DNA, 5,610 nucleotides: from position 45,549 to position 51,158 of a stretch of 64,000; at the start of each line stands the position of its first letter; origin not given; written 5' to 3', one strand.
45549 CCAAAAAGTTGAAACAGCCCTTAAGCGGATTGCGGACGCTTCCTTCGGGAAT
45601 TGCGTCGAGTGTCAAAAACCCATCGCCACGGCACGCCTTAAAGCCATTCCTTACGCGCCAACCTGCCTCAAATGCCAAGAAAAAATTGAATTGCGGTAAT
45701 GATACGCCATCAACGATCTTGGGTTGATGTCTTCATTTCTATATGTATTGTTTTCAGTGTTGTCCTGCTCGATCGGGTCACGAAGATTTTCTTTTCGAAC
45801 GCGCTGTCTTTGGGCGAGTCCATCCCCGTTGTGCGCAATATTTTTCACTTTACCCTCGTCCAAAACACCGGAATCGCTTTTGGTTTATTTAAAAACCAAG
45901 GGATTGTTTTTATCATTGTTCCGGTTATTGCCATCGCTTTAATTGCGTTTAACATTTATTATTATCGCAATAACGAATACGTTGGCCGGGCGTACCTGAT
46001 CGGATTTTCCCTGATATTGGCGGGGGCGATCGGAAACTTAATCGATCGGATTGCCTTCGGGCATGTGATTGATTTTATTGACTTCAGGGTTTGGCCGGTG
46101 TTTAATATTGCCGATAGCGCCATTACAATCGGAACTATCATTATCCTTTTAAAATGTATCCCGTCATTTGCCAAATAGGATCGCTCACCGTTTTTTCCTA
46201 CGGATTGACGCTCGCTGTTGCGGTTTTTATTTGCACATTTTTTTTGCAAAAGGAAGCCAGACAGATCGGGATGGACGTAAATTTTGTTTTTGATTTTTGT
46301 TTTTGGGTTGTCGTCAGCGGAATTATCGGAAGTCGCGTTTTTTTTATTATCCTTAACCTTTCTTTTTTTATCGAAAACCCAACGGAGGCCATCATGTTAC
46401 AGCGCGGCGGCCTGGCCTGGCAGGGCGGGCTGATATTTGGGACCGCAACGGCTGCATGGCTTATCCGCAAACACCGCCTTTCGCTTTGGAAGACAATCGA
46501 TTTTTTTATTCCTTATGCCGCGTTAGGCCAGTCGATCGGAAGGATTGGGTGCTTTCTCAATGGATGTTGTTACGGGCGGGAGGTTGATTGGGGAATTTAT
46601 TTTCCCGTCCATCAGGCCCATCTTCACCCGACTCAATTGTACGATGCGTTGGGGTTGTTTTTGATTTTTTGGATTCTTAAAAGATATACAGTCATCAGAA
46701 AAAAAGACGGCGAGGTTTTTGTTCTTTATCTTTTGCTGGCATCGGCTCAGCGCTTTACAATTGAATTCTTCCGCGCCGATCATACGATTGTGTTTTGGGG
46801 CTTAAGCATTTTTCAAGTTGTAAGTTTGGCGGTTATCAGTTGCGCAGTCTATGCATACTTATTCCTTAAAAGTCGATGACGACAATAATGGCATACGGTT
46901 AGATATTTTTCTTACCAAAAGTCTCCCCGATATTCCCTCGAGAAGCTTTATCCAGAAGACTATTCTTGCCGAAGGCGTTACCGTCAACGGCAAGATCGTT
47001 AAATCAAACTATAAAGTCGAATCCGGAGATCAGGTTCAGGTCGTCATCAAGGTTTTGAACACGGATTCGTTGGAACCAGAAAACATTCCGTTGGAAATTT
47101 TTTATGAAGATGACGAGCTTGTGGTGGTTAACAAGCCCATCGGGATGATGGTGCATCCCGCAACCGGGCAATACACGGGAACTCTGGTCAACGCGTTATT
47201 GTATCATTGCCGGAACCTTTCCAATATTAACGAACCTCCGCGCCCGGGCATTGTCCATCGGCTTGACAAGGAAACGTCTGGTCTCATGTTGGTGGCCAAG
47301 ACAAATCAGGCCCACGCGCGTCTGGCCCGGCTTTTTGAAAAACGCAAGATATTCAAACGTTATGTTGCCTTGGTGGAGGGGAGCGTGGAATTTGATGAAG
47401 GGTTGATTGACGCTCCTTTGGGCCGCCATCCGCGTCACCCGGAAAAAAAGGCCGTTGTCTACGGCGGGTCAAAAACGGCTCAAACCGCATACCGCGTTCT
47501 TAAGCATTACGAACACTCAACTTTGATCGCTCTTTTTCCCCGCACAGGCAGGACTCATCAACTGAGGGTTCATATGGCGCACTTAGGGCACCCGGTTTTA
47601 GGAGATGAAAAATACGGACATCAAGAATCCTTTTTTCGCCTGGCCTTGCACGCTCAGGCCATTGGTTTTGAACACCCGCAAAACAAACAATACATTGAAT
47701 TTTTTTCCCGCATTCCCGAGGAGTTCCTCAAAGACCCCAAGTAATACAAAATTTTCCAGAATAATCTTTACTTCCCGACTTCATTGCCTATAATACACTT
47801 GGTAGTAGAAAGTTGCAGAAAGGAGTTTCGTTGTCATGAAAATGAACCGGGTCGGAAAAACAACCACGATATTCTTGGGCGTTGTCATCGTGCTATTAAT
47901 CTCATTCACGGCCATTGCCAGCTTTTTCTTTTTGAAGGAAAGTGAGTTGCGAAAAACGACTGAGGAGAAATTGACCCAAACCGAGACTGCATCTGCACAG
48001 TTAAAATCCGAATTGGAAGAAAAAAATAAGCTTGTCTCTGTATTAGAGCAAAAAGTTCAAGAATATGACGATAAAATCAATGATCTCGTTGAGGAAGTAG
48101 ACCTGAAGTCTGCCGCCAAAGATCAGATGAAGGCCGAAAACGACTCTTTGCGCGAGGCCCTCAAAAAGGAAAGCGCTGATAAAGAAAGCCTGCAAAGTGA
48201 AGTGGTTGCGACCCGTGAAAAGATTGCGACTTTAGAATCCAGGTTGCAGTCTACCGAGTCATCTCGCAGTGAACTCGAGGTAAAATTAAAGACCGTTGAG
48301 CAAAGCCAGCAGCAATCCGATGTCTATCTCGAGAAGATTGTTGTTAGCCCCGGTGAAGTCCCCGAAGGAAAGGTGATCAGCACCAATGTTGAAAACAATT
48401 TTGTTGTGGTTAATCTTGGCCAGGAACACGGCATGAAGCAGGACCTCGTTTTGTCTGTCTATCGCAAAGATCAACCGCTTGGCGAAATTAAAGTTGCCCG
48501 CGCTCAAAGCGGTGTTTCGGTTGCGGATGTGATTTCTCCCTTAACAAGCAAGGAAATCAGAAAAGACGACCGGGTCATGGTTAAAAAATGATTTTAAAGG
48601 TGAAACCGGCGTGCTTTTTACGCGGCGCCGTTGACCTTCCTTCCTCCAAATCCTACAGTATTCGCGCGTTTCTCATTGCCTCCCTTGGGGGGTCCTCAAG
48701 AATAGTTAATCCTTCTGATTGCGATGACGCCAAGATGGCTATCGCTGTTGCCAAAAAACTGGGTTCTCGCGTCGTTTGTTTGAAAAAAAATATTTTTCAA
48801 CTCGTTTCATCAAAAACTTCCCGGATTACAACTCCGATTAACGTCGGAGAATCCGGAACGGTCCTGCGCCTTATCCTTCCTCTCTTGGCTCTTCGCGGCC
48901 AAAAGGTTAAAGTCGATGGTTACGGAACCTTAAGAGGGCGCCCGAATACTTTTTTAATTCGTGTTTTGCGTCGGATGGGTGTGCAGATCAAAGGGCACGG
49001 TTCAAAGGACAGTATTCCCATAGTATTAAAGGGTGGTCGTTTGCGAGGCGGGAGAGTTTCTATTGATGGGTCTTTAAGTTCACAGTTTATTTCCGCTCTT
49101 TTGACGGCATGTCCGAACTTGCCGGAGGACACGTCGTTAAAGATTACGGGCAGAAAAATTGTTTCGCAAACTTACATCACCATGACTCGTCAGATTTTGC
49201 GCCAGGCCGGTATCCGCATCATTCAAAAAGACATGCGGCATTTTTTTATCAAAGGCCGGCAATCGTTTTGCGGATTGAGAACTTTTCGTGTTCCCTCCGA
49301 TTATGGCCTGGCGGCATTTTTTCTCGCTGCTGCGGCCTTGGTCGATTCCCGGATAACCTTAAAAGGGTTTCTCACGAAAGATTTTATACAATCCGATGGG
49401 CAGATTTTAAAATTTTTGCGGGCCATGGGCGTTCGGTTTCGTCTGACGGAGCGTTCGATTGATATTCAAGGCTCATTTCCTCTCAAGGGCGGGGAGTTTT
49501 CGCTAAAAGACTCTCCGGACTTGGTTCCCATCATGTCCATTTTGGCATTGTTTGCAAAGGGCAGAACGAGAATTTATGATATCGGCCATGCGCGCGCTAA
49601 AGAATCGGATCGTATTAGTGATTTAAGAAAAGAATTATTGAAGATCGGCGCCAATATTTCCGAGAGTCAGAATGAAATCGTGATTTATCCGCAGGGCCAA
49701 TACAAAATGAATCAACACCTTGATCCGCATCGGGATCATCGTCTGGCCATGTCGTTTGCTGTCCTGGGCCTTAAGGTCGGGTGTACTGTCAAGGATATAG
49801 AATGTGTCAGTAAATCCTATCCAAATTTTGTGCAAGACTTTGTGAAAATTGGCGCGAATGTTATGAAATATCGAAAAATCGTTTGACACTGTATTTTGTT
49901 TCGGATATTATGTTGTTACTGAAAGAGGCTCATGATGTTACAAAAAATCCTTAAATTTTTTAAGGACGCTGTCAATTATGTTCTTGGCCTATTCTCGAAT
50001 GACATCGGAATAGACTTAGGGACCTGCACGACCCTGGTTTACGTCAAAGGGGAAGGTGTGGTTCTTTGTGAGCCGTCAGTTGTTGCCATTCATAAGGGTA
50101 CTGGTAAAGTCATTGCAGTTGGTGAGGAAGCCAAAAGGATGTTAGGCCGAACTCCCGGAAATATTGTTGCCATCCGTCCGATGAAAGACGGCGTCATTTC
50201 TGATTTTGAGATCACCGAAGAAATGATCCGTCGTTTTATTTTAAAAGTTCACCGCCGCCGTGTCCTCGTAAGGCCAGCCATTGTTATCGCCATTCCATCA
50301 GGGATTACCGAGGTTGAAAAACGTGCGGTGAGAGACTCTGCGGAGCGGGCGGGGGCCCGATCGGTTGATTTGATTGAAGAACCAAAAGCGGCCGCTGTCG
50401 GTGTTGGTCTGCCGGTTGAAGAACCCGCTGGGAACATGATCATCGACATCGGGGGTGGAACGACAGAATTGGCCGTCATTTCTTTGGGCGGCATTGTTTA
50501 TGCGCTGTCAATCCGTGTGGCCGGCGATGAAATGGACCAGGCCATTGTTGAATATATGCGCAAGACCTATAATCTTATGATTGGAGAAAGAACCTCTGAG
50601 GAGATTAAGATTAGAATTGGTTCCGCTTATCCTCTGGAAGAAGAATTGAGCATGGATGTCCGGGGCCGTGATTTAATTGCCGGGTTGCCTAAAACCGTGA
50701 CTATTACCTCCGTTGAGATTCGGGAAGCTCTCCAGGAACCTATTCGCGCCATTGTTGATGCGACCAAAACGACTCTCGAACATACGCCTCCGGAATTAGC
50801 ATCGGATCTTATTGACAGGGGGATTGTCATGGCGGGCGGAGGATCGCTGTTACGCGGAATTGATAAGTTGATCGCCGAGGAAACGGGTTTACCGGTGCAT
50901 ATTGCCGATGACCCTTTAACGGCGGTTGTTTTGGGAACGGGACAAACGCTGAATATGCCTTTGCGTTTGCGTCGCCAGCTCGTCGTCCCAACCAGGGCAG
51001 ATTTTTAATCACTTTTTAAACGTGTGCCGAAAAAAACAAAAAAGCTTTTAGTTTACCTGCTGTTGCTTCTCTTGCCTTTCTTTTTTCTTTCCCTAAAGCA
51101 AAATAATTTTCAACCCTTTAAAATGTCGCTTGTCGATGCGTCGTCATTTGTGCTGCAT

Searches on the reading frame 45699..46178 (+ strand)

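Call 56: search_protein_families(library=pfam, proteins=[window:45699-46178:+], max_evalue=0.00001)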
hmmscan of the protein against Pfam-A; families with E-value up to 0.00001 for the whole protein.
window:45699-46178:+ (159 aa): 1 family
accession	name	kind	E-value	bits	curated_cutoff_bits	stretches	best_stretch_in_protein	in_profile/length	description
PF01252.23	Peptidase_A8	-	1.3e-37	129.6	25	1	17-153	1-140/142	Signal peptidase (SPase) II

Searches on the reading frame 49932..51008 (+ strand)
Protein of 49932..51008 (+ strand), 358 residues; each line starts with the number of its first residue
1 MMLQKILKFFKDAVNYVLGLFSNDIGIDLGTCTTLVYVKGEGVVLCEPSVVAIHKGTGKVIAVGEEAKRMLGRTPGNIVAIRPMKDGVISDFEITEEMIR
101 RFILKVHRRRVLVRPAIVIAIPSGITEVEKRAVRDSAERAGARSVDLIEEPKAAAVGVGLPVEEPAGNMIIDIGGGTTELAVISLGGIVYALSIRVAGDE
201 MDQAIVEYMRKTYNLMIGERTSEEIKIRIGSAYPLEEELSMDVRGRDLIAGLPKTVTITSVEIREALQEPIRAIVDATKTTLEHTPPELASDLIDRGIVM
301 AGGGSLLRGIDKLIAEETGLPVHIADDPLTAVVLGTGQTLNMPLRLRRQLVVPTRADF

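Call 56: search_protein_families(library=pfam, proteins=[window:49932-51008:+], max_evalue=0.00001)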
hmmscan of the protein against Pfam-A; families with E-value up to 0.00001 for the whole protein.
window:49932-51008:+ (358 aa): 4 families
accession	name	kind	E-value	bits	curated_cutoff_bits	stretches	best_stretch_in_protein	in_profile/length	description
PF06723.19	MreB_Mbl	-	9e-149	495.2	27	1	22-342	1-321/327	MreB/Mbl protein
PF00012.26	HSP70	-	7.9e-12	44.6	20.6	1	117-216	136-241/599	Hsp70 protein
PF14450.12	FtsA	-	1.5e-11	45.1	31.8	1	170-327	2-112/127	Cell division protein FtsA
PF00022.25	Actin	-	1e-08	34.7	27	0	27-212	9-190/410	Actin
